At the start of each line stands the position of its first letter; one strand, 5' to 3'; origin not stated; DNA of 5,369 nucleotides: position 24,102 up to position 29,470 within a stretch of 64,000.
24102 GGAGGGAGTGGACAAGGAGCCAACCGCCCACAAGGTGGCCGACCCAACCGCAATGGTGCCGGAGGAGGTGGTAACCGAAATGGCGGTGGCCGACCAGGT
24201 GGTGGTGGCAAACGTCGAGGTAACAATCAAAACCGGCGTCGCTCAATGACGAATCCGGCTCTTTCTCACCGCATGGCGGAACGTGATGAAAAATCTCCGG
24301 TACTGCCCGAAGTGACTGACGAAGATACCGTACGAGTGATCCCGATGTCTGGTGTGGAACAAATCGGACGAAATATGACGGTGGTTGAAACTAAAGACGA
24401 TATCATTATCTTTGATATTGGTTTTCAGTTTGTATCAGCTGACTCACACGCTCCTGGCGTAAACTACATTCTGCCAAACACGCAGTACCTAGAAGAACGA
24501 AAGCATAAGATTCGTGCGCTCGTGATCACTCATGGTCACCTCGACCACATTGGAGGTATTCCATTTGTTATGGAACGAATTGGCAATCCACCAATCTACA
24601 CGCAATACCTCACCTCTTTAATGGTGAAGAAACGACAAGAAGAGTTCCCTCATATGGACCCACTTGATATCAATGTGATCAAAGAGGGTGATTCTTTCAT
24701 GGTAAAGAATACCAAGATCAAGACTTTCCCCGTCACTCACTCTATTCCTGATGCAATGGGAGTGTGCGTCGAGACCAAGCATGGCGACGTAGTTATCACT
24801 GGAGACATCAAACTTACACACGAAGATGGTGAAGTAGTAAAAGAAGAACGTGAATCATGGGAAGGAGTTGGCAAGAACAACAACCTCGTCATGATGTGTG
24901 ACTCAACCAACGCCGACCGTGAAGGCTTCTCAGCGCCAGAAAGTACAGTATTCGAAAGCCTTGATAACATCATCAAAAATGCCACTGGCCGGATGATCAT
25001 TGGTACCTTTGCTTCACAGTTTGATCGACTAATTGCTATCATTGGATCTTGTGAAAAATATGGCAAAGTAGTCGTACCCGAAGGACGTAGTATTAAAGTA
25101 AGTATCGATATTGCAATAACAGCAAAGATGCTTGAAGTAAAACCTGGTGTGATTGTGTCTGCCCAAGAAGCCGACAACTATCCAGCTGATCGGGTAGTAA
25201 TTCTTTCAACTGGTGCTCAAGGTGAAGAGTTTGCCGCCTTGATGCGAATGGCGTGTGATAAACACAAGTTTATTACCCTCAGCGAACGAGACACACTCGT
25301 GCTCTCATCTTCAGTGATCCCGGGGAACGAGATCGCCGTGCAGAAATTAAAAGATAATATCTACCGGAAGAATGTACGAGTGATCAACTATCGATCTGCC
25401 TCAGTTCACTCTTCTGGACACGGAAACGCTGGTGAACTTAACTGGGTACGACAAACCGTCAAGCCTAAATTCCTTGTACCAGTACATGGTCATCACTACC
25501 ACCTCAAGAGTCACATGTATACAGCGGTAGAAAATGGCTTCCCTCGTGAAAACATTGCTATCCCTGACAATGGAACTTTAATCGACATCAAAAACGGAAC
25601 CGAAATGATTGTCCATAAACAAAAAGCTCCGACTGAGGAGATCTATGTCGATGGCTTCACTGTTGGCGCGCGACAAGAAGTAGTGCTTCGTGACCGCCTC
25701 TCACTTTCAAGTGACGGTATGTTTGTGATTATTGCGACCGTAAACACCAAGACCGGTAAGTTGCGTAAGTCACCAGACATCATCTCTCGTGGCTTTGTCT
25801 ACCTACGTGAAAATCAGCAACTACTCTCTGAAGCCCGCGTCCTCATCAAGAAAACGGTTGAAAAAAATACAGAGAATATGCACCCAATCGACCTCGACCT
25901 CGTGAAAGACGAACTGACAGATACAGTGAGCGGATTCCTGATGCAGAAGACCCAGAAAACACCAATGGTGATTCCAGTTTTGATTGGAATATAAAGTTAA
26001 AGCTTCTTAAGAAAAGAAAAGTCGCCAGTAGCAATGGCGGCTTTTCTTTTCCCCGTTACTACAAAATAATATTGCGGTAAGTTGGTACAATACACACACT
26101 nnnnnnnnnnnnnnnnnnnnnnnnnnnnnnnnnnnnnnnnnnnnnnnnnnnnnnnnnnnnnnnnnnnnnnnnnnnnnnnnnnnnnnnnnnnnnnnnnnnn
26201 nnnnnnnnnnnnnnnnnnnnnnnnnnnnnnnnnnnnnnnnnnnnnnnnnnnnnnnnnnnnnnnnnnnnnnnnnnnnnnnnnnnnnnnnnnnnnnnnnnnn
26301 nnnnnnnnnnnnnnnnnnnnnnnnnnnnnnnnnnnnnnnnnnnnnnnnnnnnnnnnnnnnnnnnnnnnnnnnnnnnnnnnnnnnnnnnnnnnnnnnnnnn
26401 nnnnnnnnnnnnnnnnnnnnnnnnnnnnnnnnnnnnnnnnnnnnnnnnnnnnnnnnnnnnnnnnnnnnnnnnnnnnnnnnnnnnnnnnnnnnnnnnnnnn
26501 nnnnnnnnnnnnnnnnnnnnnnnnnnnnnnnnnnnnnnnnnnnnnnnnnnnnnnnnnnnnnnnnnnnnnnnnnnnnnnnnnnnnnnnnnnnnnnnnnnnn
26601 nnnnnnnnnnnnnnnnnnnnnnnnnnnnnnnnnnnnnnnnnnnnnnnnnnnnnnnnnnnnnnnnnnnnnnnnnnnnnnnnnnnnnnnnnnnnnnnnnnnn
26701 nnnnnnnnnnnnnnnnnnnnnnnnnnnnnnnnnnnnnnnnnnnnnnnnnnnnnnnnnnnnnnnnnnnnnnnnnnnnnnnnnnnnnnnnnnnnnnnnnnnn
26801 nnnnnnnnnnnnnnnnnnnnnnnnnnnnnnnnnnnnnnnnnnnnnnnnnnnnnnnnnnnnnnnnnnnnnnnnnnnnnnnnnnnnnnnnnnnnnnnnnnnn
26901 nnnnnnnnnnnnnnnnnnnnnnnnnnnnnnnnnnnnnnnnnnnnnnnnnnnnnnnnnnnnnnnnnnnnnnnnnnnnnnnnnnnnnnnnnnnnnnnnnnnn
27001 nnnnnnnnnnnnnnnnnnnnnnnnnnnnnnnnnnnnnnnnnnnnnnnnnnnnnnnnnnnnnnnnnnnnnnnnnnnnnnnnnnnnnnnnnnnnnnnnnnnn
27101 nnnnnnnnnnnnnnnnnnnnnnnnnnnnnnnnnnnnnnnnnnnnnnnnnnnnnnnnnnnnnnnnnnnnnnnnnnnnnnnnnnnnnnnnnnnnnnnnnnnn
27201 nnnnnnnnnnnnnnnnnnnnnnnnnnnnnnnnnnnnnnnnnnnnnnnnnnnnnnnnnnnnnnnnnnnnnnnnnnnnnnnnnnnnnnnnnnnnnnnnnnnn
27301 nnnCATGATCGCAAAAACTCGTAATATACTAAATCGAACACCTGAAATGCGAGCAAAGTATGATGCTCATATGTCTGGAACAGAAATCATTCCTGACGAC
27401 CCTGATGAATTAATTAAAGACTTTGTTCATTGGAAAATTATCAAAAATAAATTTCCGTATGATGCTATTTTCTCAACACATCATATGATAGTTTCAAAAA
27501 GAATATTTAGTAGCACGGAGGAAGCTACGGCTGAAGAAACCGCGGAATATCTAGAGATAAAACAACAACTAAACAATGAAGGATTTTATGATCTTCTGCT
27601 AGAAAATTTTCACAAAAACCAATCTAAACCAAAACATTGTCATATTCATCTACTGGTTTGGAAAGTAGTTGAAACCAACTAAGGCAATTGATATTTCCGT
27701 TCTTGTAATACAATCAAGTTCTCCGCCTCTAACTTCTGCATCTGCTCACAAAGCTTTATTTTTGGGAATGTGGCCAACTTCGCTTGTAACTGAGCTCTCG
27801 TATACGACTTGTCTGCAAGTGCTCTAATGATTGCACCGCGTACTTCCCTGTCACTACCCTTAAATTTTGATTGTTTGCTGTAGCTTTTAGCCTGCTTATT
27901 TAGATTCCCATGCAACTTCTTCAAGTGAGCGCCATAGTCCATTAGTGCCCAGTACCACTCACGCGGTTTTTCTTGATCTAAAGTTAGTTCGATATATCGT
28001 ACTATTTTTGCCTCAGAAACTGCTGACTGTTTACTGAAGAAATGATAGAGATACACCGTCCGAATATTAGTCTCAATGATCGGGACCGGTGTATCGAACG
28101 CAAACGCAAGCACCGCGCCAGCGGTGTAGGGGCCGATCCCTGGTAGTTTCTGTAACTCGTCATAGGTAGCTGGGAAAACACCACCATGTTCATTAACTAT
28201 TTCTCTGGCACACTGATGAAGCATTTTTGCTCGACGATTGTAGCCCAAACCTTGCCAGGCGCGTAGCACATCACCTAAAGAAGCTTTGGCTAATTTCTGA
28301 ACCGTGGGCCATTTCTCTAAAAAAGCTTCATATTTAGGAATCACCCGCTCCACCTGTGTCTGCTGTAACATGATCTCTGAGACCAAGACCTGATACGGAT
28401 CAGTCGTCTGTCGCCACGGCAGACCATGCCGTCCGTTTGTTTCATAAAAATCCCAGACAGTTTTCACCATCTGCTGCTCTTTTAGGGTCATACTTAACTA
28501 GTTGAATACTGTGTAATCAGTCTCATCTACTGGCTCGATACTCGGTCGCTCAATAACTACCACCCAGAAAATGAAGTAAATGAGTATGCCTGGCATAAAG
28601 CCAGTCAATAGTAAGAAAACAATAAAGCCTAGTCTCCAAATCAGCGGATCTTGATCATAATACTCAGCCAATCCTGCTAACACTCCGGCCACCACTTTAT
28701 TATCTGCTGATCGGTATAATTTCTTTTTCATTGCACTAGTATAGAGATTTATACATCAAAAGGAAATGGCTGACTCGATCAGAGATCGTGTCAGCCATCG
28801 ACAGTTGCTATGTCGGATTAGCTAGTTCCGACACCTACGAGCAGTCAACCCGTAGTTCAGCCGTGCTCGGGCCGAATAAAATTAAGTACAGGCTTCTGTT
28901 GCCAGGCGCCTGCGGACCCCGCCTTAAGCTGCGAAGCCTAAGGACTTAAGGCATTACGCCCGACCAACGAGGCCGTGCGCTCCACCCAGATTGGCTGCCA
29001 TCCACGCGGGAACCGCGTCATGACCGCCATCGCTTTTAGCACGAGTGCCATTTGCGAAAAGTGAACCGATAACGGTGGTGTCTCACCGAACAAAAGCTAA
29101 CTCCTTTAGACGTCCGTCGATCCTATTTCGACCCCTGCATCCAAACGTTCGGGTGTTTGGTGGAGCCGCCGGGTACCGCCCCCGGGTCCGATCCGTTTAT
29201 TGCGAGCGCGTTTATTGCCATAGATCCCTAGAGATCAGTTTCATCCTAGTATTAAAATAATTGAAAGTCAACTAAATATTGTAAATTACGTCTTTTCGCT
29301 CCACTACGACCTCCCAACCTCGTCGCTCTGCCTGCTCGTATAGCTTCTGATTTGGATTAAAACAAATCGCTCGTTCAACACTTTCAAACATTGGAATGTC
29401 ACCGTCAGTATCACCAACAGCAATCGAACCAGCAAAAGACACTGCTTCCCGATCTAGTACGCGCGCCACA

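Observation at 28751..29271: Candidate circularly permuted (two-piece) tmRNA gene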

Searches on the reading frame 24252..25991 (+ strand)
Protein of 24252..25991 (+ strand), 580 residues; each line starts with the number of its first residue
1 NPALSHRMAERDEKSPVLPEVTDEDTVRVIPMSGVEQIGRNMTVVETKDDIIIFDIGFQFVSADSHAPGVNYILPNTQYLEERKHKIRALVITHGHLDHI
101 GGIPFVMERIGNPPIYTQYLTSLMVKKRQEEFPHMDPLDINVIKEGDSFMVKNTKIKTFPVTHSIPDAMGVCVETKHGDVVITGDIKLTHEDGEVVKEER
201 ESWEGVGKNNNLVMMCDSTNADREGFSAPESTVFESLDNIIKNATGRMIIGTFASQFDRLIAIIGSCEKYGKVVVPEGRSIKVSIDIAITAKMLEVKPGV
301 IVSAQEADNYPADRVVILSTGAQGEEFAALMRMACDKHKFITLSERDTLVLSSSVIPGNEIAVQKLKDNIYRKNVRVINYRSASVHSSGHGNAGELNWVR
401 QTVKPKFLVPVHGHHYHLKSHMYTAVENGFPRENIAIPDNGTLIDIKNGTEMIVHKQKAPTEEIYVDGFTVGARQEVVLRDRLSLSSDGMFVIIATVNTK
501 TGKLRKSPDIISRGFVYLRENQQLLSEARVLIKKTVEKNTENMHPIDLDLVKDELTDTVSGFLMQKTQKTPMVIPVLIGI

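Call 15: find_related_loci(query=window:24252-25991:+, collection=genome_contigs, flank=10000)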
Query window:24252-25991:+ (580 aa) in genome_contigs; peptide patterns used: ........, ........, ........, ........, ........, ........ (x = any residue, [..] = any of these).
111 stretches matched a pattern; 43 encode a relative of the query (tblastn E <= 1e-3); 43 distinct loci.
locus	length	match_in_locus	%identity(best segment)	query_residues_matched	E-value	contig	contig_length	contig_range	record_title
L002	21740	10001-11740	82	1-580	0e+0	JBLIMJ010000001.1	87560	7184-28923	MAG: Acidimicrobiales bacterium isolate 3300053785_92 Ga0535658_0000208, whole genome shotgun sequence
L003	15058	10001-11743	80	1-580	0e+0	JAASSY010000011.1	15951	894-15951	MAG: Candidatus Parcubacteria bacterium isolate KhS_metabat.28 KhS_C1356, whole genome shotgun sequence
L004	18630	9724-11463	82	1-580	0e+0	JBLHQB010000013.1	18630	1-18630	MAG: Patiriisocius sp. isolate 3300055526_18 Ga0535637_0003064, whole genome shotgun sequence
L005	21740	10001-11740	79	1-580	0e+0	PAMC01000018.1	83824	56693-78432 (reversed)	MAG: bacterium isolate SAT3048 MHASMcontig_1170602, whole genome shotgun sequence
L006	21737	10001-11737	80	2-580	0e+0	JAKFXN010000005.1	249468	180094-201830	MAG: Candidatus Parcubacteria bacterium isolate ND3_Bin_27 ND3_0000002, whole genome shotgun sequence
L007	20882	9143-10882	79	1-580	0e+0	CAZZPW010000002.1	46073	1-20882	MAG TPA_asm: uncultured Candidatus Saccharibacteria bacterium isolate binchicken_co13_220 genome assembly, contig: NODE_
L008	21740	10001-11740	80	1-580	0e+0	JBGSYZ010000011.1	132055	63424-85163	MAG: Candidatus Paceibacteria bacterium isolate JTS-AC487 k141_1924478, whole genome shotgun sequence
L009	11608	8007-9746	79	1-580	0e+0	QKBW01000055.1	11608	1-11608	MAG: Candidatus Kaiserbacteria bacterium isolate SZUA-408 scaffold_18918, whole genome shotgun sequence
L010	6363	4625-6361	80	1-579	0e+0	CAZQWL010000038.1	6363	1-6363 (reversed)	MAG TPA_asm: uncultured Candidatus Saccharibacteria bacterium isolate SRP345593_co1_165 genome assembly, contig: NODE_58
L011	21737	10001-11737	79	2-580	0e+0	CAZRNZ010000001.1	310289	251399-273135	MAG TPA_asm: uncultured Candidatus Saccharibacteria bacterium isolate SRP344714_co2_230 genome assembly, contig: NODE_53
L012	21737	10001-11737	79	2-580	0e+0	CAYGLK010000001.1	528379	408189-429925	MAG TPA_asm: uncultured Candidatus Saccharibacteria bacterium isolate ERP117304_co1_160 genome assembly, contig: NODE_9_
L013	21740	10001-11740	78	1-580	0e+0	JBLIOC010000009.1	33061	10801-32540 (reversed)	MAG: Candidatus Paceibacteria bacterium isolate 3300053785_176 Ga0535658_0002244, whole genome shotgun sequence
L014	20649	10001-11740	78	1-580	0e+0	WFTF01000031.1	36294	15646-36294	MAG: Patescibacteria group bacterium isolate S139_130 k151_231595, whole genome shotgun sequence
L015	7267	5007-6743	78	2-580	0e+0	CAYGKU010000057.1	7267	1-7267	MAG TPA_asm: uncultured Candidatus Saccharibacteria bacterium isolate ERP116193_co2_378 genome assembly, contig: NODE_24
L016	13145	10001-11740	80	1-580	0e+0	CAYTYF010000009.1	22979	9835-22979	MAG TPA_asm: uncultured Candidatus Saccharibacteria bacterium isolate SRP342105_co2_33 genome assembly, contig: NODE_225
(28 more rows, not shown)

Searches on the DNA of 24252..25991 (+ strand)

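Call 19: search_rna_families(sources=[L008, L024, L032, L004, L030, L005, L007], threshold=gathering)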
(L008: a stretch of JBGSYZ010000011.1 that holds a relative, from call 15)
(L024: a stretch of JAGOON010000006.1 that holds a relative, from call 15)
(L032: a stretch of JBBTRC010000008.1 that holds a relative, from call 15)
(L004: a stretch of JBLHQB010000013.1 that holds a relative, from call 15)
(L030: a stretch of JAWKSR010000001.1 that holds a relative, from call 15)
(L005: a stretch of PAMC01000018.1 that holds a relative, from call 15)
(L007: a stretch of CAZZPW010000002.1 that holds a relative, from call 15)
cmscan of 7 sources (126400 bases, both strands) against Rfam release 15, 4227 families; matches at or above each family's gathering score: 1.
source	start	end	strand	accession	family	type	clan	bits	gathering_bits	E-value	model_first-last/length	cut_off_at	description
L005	2864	2949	-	RF00005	tRNA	Gene; tRNA;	CL00001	53.7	29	1.9e-08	1-71/71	no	tRNA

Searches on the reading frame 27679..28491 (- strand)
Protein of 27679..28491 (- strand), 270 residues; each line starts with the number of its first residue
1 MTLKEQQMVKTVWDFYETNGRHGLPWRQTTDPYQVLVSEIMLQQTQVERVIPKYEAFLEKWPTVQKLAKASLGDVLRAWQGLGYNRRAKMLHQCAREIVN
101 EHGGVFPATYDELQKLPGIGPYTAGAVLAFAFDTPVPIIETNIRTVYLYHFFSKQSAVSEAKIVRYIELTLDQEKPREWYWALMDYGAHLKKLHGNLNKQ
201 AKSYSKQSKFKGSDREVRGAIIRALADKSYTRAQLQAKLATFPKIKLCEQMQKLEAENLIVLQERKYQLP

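Call 7: find_encoding_contigs(protein=window:27679-28491:-, flank=10000, max_places=6)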
Protein window:27679-28491:- (270 aa): 1 contig read that carries it; 1 place shown.
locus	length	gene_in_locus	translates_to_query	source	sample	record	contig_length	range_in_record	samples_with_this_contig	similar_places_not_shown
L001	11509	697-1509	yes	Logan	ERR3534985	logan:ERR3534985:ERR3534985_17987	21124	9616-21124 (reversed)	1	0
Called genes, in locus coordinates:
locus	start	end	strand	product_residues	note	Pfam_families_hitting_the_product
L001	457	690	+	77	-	PF04024:PspC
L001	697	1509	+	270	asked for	PF00730:HhH-GPD, PF00633:HHH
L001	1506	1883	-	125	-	-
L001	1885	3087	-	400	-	PF07690:MFS_1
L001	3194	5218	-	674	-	PF00753:Lactamase_B, PF12706:Lactamase_B_2, PF23023:Anti-Pycsar_Apyc1 (faint), PF22505:RNase_J_b_CASP, PF17770:RNase_J_C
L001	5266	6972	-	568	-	PF00496:SBP_bac_5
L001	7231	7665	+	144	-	-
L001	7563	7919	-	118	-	-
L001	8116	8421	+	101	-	PF00166:Cpn10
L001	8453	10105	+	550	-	PF00118:Cpn60_TCP1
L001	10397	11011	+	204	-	PF05875:Ceramidase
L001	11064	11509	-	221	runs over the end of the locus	-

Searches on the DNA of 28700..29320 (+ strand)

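Call 44: search_rna_families(sources=[L174, L110, L109, L047, L139, L166, L167], threshold=gathering)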
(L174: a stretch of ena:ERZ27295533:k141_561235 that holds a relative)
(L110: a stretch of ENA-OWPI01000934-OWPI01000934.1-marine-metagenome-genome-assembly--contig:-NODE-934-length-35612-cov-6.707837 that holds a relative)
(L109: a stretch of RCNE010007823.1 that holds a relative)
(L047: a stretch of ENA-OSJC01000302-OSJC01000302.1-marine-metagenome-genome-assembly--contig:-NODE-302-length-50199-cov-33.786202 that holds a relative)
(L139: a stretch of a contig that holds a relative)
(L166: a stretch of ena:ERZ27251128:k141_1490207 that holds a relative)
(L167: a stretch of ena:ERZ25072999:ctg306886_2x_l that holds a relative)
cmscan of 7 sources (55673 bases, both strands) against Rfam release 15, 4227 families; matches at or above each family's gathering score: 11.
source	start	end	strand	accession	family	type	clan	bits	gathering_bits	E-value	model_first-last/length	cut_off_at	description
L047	1066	1416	+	RF01849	alpha_tmRNA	Gene;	CL00001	300.2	50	1.1e-86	1-355/355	no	Alphaproteobacteria transfer-messenger RNA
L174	5929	6280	-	RF01849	alpha_tmRNA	Gene;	CL00001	298.7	50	3.2e-86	1-355/355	no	Alphaproteobacteria transfer-messenger RNA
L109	876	1227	+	RF01849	alpha_tmRNA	Gene;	CL00001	291.1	50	6.5e-84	1-355/355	no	Alphaproteobacteria transfer-messenger RNA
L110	7530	7881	+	RF01849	alpha_tmRNA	Gene;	CL00001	290.9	50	7.3e-84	1-355/355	no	Alphaproteobacteria transfer-messenger RNA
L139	5223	5576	+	RF01849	alpha_tmRNA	Gene;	CL00001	289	50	2.8e-83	1-355/355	no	Alphaproteobacteria transfer-messenger RNA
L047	1122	1331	+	RF04321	tmRNA_permuted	Gene;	-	149.4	47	1.2e-29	1-213/213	no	permuted transfer-messenger RNA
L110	7585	7795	+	RF04321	tmRNA_permuted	Gene;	-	145.1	47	1.2e-28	1-213/213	no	permuted transfer-messenger RNA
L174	6015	6226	-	RF04321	tmRNA_permuted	Gene;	-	141.2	47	9.2e-28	1-213/213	no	permuted transfer-messenger RNA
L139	5281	5492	+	RF04321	tmRNA_permuted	Gene;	-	141.2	47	9e-28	1-213/213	no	permuted transfer-messenger RNA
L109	932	1142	+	RF04321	tmRNA_permuted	Gene;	-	140.5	47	1.3e-27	1-213/213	no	permuted transfer-messenger RNA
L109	4730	4811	+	RF03078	chrB-a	Cis-reg;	-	60.4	43.9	9.7e-08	1-80/80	no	chrB-a RNA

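Call 53: search_rna_families(source=window, start=28700, end=29320, threshold=evalue, max_evalue=10)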
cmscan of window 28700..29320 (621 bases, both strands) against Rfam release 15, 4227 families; matches with E-value up to 10: 6.
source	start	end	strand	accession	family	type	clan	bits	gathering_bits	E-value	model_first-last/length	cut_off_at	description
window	28885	29275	-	RF01849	alpha_tmRNA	Gene;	CL00001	223.9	50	1.4e-65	1-355/355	no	Alphaproteobacteria transfer-messenger RNA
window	29002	29219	-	RF04321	tmRNA_permuted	Gene;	-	107.8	47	4.3e-22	1-213/213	no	permuted transfer-messenger RNA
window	28766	28798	-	RF00965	mir-549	Gene; miRNA;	-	16.4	93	3.5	20-53/72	no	mir-549 microRNA precursor family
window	28743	28914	-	RF03145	RAGATH-14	Gene; sRNA;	-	14.3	149.1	6.2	1-190/190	no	RAGATH-14 RNA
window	28764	28800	-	RF00752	mir-14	Gene; miRNA;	-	13.9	53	7.5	14-50/63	no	mir-14 microRNA precursor family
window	28933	29013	-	RF02175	SMAD5-AS1_3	Gene; lncRNA;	-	10.6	60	9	1-125/125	no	SMAD5 antisense RNA 1 conserved region 3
